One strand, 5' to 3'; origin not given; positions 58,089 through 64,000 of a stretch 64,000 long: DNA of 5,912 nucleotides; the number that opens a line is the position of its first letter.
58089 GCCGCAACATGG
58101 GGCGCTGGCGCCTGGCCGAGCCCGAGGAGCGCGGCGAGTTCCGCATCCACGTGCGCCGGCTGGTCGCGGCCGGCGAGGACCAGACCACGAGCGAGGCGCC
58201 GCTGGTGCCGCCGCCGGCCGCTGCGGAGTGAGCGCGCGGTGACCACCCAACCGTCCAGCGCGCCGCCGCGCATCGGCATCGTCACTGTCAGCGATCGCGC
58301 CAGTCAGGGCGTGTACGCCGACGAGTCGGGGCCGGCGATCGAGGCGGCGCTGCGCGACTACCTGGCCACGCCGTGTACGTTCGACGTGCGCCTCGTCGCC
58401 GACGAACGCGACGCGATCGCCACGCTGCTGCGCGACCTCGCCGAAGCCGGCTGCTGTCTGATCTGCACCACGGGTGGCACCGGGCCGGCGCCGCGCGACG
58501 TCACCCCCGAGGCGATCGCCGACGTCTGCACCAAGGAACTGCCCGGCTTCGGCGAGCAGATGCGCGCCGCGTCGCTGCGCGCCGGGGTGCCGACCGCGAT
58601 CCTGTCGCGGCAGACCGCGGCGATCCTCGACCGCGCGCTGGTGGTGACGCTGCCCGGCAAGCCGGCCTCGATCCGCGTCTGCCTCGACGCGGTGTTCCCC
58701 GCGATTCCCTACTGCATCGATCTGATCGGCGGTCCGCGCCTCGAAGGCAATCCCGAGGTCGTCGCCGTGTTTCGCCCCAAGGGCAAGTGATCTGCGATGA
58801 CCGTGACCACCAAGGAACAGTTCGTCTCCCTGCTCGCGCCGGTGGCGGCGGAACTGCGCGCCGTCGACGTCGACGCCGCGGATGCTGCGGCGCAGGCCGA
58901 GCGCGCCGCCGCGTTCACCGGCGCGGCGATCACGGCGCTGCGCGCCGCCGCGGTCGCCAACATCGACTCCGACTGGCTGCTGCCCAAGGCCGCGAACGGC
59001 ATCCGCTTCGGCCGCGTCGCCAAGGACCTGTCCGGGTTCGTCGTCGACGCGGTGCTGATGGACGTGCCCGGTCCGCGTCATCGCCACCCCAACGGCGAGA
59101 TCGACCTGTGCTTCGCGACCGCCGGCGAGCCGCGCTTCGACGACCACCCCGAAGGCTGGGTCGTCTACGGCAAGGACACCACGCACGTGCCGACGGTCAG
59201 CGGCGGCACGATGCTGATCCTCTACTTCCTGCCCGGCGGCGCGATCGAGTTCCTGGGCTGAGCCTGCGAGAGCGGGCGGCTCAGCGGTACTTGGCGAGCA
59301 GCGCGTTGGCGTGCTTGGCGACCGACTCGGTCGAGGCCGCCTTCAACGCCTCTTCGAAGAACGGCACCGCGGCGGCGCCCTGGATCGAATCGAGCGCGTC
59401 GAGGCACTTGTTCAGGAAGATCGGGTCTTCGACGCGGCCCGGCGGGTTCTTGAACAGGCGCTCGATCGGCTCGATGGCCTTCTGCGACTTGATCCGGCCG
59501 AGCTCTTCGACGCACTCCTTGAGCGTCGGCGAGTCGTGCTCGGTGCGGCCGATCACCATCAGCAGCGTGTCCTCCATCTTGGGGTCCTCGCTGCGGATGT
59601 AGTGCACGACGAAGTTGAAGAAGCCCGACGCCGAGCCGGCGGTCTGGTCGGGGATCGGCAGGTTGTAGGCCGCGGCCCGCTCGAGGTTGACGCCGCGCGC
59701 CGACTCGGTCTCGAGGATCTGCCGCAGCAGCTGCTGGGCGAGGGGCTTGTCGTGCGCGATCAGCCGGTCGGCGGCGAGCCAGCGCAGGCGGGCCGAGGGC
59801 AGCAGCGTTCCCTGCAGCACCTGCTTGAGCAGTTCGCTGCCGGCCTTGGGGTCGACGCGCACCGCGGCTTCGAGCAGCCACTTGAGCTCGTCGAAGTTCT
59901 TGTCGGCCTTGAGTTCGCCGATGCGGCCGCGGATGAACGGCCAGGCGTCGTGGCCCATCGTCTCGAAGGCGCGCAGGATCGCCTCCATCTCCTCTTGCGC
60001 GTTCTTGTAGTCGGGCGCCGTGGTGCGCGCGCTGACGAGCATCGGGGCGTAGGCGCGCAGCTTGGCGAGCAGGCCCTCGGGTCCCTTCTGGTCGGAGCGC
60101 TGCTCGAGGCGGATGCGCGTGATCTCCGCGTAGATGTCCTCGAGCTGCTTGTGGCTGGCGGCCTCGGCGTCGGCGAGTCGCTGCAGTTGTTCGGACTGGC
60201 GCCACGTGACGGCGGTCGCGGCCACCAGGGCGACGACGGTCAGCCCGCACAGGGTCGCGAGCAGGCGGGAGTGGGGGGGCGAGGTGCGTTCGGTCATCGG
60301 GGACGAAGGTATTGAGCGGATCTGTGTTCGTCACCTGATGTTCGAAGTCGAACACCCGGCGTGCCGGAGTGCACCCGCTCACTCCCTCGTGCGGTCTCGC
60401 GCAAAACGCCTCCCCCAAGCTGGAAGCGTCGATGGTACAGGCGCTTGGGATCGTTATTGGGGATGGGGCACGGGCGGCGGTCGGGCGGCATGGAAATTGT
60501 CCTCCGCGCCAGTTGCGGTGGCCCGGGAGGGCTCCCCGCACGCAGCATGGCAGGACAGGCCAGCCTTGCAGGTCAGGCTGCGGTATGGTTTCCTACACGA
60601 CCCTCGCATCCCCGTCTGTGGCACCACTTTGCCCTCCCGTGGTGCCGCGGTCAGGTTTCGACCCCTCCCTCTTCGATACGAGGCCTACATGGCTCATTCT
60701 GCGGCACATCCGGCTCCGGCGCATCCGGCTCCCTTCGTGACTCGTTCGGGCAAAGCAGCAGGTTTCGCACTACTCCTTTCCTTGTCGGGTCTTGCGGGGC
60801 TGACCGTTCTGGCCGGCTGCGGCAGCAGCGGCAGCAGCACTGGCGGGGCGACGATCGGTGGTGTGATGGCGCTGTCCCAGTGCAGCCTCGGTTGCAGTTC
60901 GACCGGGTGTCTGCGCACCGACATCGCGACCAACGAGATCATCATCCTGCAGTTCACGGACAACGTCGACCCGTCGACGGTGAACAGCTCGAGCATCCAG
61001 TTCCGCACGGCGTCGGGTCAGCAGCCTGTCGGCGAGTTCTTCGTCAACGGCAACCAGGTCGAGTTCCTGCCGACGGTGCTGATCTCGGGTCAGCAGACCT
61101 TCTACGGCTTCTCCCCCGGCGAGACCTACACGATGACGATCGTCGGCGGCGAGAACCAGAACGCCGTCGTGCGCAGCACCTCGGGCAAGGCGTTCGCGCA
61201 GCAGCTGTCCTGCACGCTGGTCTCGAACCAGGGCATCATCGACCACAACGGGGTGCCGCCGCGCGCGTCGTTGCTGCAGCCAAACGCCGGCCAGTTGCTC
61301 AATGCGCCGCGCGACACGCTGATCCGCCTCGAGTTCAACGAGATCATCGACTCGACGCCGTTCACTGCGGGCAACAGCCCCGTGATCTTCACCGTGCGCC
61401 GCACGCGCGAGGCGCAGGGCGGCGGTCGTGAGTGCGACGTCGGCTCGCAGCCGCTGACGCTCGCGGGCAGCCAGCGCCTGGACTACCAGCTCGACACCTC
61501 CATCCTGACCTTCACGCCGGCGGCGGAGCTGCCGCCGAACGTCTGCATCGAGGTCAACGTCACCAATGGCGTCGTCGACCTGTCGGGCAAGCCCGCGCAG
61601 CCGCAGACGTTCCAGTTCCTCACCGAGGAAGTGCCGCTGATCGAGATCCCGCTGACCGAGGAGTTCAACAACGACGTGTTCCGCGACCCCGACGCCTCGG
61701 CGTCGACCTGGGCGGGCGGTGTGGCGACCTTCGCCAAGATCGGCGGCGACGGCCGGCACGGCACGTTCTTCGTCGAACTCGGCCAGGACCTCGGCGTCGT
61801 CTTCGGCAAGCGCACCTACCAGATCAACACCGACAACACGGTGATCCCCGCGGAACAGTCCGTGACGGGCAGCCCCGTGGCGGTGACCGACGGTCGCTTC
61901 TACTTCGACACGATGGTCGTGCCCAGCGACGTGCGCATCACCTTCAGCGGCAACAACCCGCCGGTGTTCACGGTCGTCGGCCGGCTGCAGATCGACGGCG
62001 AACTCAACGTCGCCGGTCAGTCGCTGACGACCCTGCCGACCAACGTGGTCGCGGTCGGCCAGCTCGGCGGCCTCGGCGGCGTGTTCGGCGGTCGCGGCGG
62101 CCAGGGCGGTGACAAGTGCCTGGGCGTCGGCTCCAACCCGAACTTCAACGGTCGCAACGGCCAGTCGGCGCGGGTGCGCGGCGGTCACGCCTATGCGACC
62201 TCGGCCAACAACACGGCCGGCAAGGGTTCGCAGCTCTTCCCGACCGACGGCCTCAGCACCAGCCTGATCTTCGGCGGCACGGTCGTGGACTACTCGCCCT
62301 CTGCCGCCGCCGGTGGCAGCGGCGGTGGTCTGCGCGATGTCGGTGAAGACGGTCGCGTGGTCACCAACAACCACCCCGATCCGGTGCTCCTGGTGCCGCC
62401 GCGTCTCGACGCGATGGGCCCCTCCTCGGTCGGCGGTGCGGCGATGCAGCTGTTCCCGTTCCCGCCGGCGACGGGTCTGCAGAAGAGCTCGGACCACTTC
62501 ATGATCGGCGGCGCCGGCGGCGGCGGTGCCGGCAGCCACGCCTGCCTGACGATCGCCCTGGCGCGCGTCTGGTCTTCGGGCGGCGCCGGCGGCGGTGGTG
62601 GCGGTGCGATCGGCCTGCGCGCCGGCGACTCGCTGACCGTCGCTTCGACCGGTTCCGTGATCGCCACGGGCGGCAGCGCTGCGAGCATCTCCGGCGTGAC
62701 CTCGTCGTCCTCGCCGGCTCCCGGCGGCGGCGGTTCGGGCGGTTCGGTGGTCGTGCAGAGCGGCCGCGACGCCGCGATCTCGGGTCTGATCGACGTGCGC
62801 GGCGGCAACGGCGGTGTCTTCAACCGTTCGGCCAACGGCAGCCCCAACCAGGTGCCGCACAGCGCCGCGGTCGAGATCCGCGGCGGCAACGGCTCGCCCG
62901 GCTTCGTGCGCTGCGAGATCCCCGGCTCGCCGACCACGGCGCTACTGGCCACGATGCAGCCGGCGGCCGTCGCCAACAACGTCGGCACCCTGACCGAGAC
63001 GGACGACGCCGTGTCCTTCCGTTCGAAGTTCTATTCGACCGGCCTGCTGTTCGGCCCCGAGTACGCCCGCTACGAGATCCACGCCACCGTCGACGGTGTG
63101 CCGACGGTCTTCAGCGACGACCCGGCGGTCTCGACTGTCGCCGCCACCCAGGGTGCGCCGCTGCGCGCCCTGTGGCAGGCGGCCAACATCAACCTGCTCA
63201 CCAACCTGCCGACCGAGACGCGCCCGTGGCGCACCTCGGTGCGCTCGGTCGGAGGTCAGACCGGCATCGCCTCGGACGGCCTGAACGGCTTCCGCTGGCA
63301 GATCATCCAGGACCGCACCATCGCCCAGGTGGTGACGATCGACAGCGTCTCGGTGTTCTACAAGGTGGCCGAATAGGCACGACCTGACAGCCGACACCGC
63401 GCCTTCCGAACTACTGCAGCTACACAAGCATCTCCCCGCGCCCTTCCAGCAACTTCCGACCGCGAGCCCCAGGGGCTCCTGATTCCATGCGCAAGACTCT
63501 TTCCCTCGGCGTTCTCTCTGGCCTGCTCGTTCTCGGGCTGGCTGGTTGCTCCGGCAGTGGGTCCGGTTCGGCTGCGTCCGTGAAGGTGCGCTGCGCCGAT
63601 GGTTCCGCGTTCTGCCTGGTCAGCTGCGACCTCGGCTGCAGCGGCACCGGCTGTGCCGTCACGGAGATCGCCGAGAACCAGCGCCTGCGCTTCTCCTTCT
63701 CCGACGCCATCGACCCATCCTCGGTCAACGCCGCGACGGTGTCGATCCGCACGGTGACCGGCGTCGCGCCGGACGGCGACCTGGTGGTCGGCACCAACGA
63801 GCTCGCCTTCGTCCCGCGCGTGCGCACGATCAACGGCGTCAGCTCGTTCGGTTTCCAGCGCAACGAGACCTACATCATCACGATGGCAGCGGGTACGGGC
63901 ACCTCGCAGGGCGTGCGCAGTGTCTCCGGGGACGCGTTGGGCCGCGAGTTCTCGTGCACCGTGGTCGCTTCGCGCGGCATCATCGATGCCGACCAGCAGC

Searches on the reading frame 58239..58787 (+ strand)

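Call 13: search_protein_families(library=pfam, proteins=[window:58239-58787:+], max_evalue=0.01)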
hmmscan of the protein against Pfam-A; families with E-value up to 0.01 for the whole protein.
window:58239-58787:+ (183 aa): 1 family
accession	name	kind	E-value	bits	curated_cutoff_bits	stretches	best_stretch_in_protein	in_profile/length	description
PF00994.29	MoCF_biosynth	-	1.1e-27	97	26.6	1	13-156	1-142/144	Probable molybdopterin binding domain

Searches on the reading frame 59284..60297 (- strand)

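Call 13: search_protein_families(library=pfam, proteins=[window:59284-60297:-], max_evalue=0.01)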
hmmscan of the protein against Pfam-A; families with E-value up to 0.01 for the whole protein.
window:59284-60297:- (338 aa): 1 family
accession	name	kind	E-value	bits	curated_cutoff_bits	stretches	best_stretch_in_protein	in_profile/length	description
PF13646.12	HEAT_2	-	2.9e-07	31.1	27.7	0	238-288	29-77/88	HEAT repeats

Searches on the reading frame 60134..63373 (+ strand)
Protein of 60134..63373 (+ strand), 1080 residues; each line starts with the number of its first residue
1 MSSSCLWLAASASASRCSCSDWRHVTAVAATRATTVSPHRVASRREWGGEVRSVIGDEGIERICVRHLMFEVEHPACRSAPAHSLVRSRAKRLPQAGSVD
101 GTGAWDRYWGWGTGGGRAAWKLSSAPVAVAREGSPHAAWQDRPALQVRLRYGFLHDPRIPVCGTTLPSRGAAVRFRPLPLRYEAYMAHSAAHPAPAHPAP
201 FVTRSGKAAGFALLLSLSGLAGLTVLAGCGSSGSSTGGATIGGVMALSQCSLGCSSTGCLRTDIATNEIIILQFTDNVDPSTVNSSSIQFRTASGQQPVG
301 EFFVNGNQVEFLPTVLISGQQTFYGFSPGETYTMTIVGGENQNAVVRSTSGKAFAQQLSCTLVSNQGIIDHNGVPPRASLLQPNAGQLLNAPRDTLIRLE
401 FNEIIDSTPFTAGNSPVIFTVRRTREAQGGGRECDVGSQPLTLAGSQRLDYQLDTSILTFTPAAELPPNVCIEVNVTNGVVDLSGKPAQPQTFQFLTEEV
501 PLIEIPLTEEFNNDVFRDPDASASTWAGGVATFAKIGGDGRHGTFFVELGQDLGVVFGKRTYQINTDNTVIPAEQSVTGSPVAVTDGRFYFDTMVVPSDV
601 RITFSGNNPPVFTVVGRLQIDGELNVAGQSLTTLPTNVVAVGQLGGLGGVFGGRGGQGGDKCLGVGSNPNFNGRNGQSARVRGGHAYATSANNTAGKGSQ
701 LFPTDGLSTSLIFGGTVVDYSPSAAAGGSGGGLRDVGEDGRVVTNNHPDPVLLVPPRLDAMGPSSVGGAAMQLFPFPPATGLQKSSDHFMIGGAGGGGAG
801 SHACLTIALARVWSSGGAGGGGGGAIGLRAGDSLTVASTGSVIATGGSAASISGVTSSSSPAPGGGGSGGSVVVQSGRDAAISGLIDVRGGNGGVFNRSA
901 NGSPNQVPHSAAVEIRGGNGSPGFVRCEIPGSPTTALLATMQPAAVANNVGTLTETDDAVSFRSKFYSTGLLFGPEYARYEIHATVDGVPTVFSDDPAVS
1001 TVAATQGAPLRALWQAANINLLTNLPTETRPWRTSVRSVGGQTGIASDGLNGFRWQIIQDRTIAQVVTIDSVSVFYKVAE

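Call 13: search_protein_families(library=pfam, proteins=[window:60134-63373:+], max_evalue=0.01)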
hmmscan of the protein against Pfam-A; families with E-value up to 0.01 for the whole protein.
window:60134-63373:+ (1080 aa): 1 family
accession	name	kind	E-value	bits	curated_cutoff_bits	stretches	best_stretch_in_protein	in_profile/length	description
PF13205.12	Big_5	-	3.3e-14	53.9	23.6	2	375-497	4-105/105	Bacterial Ig-like domain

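Call 16: search_protein_families(library=ncbifam, proteins=[window:60134-63373:+], max_evalue=1)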
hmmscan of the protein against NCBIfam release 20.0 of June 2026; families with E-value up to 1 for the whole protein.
window:60134-63373:+ (1080 aa): 0 families

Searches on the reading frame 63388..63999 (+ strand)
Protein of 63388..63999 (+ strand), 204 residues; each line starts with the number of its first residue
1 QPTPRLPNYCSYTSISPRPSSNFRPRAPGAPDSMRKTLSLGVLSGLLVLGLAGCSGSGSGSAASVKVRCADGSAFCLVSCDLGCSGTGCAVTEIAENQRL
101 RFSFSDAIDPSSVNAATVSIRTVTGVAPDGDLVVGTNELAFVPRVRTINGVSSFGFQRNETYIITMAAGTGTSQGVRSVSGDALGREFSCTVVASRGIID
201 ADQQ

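Call 63: search_protein_families(library=pfam, proteins=[window:63388-63999:+], max_evalue=5)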
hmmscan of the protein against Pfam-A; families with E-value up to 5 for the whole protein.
window:63388-63999:+ (204 aa): 1 family
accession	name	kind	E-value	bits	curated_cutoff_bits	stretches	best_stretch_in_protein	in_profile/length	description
PF13205.12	Big_5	-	0.00035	21.7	23.6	1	92-169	17-86/105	Bacterial Ig-like domain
